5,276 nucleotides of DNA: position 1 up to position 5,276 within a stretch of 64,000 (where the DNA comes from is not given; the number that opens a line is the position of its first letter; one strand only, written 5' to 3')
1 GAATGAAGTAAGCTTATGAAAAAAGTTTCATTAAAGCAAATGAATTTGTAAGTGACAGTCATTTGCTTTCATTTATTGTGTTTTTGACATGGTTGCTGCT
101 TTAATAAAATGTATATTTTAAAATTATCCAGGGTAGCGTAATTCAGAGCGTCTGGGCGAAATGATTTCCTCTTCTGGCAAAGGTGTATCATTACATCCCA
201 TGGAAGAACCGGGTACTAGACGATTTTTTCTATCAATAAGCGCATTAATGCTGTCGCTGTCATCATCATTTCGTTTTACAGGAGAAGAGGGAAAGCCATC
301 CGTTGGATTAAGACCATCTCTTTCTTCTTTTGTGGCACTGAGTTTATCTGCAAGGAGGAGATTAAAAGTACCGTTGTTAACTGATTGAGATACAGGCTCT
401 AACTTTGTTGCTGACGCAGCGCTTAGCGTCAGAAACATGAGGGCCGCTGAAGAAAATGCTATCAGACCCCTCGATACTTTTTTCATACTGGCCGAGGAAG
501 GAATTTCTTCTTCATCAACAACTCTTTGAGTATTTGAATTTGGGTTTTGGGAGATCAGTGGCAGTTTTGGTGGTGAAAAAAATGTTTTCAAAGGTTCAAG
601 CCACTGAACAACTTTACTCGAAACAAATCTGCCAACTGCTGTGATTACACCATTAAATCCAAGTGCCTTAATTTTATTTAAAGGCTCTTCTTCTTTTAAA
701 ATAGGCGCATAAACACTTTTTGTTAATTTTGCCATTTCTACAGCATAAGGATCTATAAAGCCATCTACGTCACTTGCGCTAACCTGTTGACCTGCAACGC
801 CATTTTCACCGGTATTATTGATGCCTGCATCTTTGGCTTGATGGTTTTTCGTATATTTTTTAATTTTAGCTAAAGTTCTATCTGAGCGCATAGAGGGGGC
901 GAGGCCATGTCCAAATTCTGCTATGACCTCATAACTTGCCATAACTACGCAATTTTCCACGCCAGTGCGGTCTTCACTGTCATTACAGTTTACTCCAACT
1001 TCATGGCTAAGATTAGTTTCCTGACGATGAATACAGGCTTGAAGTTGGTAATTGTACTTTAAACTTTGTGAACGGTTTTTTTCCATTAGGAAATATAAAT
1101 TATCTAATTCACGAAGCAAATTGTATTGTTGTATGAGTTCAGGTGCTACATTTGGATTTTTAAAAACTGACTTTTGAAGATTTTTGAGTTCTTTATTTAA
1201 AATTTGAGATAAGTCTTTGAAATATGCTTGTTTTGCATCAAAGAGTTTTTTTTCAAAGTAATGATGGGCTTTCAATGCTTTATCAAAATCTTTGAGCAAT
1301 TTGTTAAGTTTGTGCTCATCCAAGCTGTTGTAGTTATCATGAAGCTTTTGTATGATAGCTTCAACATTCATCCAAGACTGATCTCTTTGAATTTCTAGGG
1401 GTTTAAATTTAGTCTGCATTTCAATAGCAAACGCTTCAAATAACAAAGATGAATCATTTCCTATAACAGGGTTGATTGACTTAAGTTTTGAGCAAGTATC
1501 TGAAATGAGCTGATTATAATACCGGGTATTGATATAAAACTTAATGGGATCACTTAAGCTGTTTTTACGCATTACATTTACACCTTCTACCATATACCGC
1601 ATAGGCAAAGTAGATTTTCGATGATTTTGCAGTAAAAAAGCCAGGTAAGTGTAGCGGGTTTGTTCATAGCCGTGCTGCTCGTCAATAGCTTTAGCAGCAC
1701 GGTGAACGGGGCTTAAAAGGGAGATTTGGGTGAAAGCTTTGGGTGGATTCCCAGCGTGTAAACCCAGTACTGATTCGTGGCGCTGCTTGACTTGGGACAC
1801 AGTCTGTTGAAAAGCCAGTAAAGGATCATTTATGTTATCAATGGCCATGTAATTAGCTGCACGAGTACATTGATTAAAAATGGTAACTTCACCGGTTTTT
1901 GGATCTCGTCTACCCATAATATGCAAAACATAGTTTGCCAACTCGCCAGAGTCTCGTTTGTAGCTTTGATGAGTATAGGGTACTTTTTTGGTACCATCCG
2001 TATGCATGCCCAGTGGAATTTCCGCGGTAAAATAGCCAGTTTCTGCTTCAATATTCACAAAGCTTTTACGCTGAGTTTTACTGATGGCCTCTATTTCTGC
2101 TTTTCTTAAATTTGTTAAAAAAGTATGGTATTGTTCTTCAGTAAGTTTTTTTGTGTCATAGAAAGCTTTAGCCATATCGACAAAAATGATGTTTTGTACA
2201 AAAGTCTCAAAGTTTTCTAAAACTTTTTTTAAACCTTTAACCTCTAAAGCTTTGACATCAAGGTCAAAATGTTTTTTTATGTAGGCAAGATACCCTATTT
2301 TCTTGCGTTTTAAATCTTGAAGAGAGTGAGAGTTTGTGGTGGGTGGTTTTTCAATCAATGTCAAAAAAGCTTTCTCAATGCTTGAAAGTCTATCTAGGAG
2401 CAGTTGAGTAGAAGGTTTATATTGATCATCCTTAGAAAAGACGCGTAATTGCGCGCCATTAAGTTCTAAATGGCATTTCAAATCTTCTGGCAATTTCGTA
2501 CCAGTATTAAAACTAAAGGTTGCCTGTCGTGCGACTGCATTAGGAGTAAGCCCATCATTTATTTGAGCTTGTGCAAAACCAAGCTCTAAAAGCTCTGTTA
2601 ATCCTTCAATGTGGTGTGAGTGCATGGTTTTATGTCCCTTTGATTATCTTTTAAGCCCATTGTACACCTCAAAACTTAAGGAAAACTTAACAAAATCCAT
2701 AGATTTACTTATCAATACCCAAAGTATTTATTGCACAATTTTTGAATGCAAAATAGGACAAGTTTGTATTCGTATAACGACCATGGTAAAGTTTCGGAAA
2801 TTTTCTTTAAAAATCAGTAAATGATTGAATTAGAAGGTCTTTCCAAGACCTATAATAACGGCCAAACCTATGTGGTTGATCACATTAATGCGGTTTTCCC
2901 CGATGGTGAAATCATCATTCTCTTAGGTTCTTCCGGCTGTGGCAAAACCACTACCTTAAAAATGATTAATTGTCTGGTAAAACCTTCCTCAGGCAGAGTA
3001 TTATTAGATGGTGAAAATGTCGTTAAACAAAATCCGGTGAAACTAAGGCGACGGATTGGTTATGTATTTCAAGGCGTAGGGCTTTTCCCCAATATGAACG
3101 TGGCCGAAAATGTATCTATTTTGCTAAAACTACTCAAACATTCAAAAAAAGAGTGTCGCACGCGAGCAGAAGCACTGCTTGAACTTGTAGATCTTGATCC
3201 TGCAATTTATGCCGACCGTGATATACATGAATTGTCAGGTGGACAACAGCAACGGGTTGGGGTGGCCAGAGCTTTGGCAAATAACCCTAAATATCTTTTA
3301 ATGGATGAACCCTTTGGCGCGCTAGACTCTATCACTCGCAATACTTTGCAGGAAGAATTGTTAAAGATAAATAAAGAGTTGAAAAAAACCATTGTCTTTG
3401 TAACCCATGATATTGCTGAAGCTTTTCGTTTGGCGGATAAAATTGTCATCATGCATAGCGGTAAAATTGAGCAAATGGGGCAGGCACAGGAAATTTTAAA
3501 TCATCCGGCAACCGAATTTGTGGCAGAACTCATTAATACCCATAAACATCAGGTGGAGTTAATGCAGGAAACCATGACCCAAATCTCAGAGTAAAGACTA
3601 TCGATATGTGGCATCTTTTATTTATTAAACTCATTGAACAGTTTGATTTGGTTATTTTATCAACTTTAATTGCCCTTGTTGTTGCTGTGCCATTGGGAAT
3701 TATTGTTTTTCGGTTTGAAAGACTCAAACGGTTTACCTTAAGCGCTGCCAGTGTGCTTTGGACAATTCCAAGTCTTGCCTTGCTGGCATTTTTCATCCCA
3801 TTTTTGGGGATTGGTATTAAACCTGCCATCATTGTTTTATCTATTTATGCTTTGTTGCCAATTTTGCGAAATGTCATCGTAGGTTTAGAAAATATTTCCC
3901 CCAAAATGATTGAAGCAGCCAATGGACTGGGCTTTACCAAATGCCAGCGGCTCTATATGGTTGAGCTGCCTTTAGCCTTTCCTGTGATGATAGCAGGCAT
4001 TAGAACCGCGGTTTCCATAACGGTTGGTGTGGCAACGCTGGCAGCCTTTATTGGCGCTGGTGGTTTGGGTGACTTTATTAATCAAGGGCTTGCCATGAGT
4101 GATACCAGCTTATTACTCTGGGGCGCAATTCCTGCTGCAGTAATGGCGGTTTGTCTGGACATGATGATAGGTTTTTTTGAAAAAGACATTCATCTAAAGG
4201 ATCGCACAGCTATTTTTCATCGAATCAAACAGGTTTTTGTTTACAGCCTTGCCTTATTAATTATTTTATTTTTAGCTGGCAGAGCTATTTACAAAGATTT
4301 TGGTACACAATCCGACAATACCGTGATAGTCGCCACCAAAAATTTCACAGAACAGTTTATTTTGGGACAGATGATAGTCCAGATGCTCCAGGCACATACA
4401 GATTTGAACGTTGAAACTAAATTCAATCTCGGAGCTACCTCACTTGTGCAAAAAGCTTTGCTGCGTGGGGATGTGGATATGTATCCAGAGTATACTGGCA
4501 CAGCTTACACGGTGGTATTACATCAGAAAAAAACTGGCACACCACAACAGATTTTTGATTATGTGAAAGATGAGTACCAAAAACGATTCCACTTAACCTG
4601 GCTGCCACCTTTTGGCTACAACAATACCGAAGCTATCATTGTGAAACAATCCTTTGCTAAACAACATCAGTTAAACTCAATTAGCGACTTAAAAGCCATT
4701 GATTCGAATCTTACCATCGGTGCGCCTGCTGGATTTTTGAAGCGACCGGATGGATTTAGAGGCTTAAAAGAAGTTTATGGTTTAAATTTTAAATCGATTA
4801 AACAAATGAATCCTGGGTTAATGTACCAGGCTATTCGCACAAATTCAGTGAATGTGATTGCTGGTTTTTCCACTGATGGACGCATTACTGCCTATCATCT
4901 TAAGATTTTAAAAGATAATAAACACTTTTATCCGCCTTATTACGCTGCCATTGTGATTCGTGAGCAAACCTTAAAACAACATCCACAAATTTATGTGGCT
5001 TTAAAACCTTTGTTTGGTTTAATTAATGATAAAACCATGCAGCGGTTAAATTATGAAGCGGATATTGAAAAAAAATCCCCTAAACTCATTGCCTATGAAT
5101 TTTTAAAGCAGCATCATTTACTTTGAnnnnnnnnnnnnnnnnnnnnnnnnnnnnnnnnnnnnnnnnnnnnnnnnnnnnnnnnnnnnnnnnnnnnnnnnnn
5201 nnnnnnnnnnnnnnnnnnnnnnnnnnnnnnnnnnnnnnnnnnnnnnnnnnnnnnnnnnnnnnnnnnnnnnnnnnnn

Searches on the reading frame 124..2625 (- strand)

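Call 8: search_protein_families(library=pfam, proteins=[window:124-2625:-], max_evalue=0.001)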
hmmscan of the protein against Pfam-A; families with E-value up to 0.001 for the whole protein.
window:124-2625:- (833 aa): 0 families

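Call 60: search_protein_families(library=pfam, proteins=[window:124-2625:-], max_evalue=10)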
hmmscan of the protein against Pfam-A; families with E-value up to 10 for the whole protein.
window:124-2625:- (833 aa): 3 families
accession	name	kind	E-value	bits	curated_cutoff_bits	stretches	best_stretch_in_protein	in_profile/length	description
PF10274.15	ParcG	-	0.027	15.1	22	1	428-544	50-167/183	Parkin co-regulated protein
PF21769.2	vRNAP_dom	-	1.8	9.4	27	0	131-193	63-128/145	Virion DNA-directed RNA polymerase domain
PF11757.13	RSS_P20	-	3.6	8.6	25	0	362-389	2-29/94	Suppressor of RNA silencing P21-like N-terminal domain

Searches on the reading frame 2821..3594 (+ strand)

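Call 8: search_protein_families(library=pfam, proteins=[window:2821-3594:+], max_evalue=0.001)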
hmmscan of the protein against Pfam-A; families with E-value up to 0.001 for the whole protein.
window:2821-3594:+ (257 aa): 1 family
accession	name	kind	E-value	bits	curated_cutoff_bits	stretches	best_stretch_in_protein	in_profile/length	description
PF00005.33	ABC_tran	-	8.8e-36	124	25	1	20-165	2-136/137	ABC transporter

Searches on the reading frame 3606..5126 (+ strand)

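Call 8: search_protein_families(library=pfam, proteins=[window:3606-5126:+], max_evalue=0.001)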
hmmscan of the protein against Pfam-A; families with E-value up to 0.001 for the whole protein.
window:3606-5126:+ (506 aa): 2 families
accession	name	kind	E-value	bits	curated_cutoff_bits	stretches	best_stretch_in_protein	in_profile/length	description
PF04069.17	OpuAC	-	1.3e-64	218.7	21.2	1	239-502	2-257/257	Substrate binding domain of ABC-type glycine betaine transport system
PF00528.27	BPD_transp_1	-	3.3e-19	69.8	26.4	1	27-194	1-181/184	Binding-protein-dependent transport system inner membrane component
